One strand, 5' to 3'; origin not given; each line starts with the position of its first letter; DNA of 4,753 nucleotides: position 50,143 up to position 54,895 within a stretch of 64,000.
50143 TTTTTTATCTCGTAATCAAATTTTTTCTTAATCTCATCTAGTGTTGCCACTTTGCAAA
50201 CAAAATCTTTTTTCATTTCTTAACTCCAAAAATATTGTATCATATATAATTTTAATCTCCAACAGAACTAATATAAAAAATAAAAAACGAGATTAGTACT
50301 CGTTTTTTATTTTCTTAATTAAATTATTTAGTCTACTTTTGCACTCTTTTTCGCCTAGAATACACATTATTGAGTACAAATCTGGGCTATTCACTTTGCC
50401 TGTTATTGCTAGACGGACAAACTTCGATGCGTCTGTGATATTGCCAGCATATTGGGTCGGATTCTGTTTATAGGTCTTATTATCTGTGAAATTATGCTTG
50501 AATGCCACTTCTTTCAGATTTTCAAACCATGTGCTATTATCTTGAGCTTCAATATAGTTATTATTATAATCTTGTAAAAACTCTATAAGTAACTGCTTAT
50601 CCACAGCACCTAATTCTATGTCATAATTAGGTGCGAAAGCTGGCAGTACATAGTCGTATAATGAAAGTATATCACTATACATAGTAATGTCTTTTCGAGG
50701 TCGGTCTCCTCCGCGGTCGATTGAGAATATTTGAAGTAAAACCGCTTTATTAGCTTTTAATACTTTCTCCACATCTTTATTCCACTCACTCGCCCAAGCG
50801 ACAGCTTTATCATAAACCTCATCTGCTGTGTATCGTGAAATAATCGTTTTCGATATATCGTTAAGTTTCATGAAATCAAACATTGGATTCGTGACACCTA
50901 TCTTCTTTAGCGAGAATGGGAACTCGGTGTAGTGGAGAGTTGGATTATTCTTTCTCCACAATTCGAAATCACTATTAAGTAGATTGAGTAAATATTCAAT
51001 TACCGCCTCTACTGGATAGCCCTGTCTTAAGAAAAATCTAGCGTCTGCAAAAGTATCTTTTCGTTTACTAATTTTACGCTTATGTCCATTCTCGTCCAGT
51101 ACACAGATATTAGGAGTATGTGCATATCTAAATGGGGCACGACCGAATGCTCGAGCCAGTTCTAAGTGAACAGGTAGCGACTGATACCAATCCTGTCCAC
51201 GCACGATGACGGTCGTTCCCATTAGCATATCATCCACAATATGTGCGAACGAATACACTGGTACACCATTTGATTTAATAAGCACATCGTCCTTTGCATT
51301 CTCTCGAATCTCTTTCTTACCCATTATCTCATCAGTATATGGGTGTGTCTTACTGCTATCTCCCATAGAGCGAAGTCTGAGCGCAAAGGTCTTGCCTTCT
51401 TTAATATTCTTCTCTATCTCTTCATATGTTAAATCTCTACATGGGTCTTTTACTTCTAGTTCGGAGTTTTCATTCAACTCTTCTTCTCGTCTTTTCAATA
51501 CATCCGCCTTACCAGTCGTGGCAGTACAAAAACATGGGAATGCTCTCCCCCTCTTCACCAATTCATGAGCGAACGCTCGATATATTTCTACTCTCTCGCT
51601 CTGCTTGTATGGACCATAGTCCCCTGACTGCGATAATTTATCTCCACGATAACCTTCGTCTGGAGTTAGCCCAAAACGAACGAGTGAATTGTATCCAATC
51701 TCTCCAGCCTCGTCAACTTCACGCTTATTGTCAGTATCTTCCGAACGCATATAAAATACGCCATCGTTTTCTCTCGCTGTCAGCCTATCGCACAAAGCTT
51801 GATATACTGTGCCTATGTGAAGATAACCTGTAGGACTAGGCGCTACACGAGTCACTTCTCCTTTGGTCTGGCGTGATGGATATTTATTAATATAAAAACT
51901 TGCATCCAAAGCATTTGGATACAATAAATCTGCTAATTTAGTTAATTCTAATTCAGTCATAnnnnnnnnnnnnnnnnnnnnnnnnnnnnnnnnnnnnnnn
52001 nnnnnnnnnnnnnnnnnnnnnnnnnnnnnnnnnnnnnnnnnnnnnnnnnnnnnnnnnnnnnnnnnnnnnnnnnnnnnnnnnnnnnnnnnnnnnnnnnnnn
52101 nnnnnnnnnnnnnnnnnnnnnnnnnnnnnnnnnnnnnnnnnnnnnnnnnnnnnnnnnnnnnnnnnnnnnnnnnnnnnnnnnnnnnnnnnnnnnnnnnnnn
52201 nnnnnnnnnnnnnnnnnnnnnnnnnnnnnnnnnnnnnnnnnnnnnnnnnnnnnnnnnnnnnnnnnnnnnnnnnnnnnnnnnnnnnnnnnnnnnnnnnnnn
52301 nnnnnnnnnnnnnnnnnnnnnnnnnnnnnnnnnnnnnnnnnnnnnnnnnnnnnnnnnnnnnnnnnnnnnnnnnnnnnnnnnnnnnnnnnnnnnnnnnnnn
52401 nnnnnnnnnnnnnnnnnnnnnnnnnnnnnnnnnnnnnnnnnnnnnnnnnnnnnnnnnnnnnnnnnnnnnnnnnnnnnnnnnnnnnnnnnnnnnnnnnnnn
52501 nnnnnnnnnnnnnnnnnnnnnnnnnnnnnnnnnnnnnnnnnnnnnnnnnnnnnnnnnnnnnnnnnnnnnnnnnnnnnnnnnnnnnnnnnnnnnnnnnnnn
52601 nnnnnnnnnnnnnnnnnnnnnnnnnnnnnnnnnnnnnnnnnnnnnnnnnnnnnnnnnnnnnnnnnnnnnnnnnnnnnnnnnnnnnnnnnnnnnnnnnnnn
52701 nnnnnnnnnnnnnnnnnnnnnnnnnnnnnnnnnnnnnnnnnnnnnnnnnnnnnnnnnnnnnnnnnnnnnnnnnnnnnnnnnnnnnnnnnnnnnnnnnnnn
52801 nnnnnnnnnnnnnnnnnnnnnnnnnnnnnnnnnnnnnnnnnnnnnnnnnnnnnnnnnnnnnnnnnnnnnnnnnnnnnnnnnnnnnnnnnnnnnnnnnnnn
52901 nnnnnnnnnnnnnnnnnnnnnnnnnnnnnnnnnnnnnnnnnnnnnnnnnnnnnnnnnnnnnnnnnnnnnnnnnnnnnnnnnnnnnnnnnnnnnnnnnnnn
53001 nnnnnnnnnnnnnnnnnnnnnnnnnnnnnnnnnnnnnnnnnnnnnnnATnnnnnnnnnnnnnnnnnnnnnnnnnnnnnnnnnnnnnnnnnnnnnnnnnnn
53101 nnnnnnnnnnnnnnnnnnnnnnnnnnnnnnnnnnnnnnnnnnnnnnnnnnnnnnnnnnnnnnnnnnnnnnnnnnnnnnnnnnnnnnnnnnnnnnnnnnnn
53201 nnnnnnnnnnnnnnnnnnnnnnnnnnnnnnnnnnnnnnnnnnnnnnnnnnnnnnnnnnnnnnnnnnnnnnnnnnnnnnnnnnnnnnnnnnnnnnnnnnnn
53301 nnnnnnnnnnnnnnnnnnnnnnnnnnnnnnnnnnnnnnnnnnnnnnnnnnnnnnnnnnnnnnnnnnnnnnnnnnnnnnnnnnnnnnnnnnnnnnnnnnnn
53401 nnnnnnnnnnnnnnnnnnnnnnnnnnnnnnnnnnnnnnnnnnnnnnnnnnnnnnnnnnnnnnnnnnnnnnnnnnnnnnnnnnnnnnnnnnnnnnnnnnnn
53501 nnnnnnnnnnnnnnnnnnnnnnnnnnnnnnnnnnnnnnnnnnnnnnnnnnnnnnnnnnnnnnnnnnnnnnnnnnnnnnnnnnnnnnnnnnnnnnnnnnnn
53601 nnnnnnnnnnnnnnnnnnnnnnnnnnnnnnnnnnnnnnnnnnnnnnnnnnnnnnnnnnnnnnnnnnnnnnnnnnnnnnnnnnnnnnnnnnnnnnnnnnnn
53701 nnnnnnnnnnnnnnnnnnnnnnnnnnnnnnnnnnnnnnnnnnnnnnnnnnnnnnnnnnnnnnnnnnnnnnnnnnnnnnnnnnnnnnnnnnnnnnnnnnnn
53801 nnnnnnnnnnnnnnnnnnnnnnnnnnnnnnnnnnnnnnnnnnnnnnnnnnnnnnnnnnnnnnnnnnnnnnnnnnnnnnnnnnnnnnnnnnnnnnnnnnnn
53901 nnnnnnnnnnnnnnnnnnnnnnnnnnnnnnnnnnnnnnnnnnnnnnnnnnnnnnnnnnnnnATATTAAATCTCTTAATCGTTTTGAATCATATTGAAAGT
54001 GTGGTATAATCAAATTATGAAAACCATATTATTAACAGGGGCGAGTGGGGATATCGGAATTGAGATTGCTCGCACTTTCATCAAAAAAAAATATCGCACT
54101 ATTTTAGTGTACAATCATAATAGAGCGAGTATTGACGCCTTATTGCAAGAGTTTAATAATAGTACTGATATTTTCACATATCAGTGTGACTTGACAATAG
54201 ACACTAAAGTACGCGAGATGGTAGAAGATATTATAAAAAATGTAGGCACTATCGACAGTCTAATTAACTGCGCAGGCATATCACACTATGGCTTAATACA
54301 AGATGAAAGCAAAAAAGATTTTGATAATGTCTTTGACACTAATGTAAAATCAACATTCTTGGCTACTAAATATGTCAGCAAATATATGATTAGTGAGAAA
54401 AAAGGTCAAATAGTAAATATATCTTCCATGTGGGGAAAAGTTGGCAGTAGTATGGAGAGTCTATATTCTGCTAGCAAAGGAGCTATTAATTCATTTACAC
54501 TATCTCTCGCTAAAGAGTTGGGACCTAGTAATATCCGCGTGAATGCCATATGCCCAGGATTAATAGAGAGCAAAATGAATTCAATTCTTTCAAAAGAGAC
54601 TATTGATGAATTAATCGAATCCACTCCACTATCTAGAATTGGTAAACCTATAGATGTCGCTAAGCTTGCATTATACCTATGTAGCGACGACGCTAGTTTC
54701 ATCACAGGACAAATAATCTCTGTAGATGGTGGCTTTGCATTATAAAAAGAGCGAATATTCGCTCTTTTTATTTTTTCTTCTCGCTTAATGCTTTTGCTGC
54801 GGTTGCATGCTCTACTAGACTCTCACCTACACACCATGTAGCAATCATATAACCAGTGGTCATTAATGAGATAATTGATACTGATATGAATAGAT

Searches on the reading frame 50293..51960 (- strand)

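Call 23: search_protein_families(library=pfam, proteins=[window:50293-51960:-], max_evalue=0.001)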
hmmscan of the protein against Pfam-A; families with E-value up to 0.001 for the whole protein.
window:50293-51960:- (555 aa): 2 families
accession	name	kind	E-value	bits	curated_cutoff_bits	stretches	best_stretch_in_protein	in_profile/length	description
PF00749.27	tRNA-synt_1c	-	1.1e-56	192.5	23.4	1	36-326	3-274/314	tRNA synthetases class I (E and Q), catalytic domain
PF19269.4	Anticodon_2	-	1.6e-07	32.3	23.6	1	514-548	107-141/141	Anticodon binding domain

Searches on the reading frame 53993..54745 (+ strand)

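Call 23: search_protein_families(library=pfam, proteins=[window:53993-54745:+], max_evalue=0.001)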
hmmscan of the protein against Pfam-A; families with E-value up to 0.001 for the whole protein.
window:53993-54745:+ (250 aa): 6 families
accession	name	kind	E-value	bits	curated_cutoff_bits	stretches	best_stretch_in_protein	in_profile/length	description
PF13561.12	adh_short_C2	-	5.9e-61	206.5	27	1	19-248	6-235/236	Enoyl-(Acyl carrier protein) reductase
PF00106.31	adh_short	-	1.7e-56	191.2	26.6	1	10-199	1-190/195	short chain dehydrogenase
PF08659.16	KR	-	2.6e-15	57.2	22.6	1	11-171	2-162/180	KR domain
PF01370.27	Epimerase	-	3.8e-08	33.5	20.9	1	12-175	1-159/240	NAD dependent epimerase/dehydratase family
PF02719.21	Polysacc_synt_2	-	1.7e-07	31.2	20.2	1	12-145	1-128/293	Polysaccharide biosynthesis protein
PF16363.11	GDP_Man_Dehyd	-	1.9e-05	24.8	27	1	13-151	1-137/332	GDP-mannose 4,6 dehydratase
